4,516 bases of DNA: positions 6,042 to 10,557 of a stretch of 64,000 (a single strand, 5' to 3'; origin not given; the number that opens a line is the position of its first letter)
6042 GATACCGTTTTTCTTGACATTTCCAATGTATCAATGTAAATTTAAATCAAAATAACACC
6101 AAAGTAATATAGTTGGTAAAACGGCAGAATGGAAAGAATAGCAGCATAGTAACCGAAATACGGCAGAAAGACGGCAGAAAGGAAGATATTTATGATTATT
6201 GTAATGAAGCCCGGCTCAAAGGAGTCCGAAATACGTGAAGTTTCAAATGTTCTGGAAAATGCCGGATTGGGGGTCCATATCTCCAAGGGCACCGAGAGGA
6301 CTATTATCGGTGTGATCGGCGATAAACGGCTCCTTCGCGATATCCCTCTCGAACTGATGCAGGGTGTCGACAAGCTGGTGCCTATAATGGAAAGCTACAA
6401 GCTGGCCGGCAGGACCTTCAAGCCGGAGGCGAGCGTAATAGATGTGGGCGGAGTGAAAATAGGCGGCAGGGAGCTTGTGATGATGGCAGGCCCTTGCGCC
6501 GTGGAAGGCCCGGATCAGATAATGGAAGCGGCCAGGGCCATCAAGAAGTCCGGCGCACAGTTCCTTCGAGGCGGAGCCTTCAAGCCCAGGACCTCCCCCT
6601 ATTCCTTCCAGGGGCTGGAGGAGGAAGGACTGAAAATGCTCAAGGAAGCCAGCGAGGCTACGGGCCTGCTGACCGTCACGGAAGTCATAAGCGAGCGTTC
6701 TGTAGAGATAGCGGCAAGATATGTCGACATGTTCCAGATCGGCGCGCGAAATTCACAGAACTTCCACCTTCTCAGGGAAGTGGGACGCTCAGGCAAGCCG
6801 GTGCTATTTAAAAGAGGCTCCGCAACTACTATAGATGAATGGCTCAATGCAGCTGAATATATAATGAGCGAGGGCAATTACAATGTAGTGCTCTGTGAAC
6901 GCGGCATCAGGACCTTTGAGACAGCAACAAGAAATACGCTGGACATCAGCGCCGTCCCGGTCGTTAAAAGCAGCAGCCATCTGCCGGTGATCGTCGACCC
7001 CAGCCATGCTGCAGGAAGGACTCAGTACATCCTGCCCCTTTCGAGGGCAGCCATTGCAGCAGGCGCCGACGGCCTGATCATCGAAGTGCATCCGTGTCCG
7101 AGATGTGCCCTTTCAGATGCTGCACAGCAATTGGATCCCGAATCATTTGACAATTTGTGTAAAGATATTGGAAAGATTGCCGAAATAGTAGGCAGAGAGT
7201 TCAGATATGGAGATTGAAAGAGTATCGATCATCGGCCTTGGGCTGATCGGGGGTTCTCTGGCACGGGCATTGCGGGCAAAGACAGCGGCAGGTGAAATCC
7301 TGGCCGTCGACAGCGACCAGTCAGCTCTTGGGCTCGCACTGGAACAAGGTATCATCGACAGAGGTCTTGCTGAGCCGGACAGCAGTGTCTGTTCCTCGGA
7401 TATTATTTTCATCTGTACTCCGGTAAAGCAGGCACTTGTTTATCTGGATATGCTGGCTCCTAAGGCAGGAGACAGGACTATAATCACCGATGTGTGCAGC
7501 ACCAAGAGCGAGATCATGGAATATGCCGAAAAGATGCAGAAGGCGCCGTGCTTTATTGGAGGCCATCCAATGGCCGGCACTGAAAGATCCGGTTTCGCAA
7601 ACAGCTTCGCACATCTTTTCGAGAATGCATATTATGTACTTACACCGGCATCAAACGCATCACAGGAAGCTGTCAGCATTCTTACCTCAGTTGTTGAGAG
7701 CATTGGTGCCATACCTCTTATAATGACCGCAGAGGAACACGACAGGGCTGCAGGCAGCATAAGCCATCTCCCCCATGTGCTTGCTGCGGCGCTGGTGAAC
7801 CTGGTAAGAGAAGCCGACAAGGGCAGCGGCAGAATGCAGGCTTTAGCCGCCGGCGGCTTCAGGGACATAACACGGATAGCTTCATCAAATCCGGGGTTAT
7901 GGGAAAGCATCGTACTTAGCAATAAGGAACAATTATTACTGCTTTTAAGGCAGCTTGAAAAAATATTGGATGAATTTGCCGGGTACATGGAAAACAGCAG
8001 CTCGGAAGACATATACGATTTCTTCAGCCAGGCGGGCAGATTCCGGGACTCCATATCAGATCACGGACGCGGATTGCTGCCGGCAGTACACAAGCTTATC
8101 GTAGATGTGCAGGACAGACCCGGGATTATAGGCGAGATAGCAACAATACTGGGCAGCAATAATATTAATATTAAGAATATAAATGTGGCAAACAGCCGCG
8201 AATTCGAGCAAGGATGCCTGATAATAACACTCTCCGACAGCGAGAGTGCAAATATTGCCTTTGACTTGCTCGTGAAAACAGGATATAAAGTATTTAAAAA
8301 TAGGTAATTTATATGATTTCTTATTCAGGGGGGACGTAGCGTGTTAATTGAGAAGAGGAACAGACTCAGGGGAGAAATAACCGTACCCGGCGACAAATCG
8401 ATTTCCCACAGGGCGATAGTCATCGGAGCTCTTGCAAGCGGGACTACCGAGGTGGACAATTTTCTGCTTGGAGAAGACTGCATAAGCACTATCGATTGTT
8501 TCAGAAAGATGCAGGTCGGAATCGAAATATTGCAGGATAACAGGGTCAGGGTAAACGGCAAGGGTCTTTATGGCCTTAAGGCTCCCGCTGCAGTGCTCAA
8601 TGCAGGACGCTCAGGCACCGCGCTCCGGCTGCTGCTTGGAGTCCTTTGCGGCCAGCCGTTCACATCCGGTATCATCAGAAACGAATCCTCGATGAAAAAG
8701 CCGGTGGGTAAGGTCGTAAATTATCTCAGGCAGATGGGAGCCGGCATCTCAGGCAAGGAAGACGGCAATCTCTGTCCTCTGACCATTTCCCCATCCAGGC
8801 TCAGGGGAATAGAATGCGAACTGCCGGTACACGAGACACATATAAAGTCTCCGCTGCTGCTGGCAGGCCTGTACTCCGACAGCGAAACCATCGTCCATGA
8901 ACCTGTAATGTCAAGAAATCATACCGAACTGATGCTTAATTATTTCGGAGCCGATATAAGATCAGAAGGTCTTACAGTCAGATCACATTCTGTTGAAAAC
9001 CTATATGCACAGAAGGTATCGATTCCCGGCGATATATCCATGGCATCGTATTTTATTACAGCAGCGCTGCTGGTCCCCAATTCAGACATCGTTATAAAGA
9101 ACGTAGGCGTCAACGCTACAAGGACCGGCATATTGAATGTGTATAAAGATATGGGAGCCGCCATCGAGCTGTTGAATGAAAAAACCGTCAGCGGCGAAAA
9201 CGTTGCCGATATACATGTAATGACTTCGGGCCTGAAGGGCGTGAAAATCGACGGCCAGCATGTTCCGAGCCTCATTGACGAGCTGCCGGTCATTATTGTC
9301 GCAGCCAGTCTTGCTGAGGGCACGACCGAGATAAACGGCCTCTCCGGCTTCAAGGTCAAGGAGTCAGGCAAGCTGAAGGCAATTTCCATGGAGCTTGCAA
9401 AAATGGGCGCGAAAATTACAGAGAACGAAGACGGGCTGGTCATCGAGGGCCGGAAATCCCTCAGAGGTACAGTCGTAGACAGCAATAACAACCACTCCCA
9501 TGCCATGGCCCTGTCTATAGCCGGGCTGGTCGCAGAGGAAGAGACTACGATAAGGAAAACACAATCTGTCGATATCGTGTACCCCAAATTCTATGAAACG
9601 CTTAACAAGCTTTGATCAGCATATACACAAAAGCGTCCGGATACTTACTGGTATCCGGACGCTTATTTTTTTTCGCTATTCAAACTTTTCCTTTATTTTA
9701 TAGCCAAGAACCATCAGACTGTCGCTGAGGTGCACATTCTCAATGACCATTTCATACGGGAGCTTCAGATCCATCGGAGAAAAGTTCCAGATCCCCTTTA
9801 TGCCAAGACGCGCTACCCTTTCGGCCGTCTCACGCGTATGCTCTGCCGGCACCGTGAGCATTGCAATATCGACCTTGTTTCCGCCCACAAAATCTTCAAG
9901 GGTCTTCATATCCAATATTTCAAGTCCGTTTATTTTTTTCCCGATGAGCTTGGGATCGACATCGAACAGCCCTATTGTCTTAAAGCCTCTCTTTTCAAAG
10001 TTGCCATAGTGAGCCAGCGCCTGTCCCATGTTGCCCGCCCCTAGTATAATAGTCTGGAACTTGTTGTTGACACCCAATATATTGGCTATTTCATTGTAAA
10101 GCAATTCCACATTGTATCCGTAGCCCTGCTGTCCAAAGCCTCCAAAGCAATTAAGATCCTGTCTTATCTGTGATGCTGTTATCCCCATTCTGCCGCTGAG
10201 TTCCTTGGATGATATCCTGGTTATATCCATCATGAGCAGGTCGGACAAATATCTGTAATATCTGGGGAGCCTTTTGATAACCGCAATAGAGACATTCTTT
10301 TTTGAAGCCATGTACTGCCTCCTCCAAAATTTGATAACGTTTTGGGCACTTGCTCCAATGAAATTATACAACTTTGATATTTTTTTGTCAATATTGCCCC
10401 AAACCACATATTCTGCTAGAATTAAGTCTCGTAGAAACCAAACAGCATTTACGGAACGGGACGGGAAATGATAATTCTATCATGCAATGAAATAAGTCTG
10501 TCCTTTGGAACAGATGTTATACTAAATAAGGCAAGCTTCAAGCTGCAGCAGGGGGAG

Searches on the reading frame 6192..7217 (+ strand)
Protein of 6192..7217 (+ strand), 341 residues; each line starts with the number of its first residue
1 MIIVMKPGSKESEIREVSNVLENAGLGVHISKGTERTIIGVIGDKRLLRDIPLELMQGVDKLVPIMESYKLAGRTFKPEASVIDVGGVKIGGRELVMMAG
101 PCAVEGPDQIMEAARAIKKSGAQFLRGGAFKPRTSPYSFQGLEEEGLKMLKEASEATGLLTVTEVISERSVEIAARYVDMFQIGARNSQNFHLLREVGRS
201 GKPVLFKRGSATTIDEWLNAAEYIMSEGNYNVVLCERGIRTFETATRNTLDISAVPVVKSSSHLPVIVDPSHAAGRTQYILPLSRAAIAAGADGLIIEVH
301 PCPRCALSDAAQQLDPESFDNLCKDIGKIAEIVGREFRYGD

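Call 39: search_protein_families(library=pfam, proteins=[window:6192-7217:+], max_evalue=0.000001)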
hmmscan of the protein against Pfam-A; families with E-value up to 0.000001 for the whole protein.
window:6192-7217:+ (341 aa): 3 families
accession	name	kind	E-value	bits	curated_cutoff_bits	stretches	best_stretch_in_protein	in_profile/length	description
PF00793.26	DAHP_synth_1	-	1.5e-81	273.7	25.5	1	87-325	9-263/270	DAHP synthetase I family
PF18152.6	DAHP_snth_FXD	-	2.9e-22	78.7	27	1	1-67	1-67/67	DAHP synthase ferredoxin-like domain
PF03102.20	NeuB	-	1.8e-09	37.9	22.1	1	141-335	52-238/241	NeuB family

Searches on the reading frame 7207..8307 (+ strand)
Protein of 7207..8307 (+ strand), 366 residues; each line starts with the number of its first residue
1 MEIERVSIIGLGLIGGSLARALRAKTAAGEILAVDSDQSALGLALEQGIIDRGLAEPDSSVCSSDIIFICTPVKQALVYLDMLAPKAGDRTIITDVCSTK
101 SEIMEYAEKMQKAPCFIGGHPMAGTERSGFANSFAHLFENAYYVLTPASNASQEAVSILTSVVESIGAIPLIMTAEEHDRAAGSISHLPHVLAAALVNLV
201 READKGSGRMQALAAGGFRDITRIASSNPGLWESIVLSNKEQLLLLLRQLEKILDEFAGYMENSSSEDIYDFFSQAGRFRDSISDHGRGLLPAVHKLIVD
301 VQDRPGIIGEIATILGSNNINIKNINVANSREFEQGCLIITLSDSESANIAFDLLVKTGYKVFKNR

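Call 39: search_protein_families(library=pfam, proteins=[window:7207-8307:+], max_evalue=0.000001)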
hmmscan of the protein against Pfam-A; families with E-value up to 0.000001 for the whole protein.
window:7207-8307:+ (366 aa): 3 families
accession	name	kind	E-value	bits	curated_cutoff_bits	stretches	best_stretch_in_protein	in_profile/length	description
PF02153.23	PDH_N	-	4.9e-34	117.5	26.5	1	18-168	1-150/154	Prephenate dehydrogenase, nucleotide-binding domain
PF20463.3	PDH_C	-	2e-23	83.1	22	1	175-273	2-100/102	Prephenate dehydrogenase, dimerization domain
PF01842.31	ACT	-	3.6e-09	36.7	27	1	297-332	3-38/66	ACT domain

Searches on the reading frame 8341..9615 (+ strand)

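Call 39: search_protein_families(library=pfam, proteins=[window:8341-9615:+], max_evalue=0.000001)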
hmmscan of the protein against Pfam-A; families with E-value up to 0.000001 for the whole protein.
window:8341-9615:+ (424 aa): 1 family
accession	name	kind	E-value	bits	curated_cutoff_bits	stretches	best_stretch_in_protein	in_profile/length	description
PF00275.25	EPSP_synthase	-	1e-100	337.8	22.8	1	4-421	2-417/417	EPSP synthase (3-phosphoshikimate 1-carboxyvinyltransferase)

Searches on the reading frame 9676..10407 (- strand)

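Call 39: search_protein_families(library=pfam, proteins=[window:9676-10407:-], max_evalue=0.000001)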
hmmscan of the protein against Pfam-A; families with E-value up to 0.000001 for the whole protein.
window:9676-10407:- (243 aa): 2 families
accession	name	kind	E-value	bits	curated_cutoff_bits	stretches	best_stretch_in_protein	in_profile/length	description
PF02629.25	CoA_binding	-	2e-22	80.2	22.3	1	116-211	3-96/97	CoA binding domain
PF06971.19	Put_DNA-bind_N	-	3.2e-20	72.4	27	1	38-86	1-49/49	Putative DNA-binding protein N-terminus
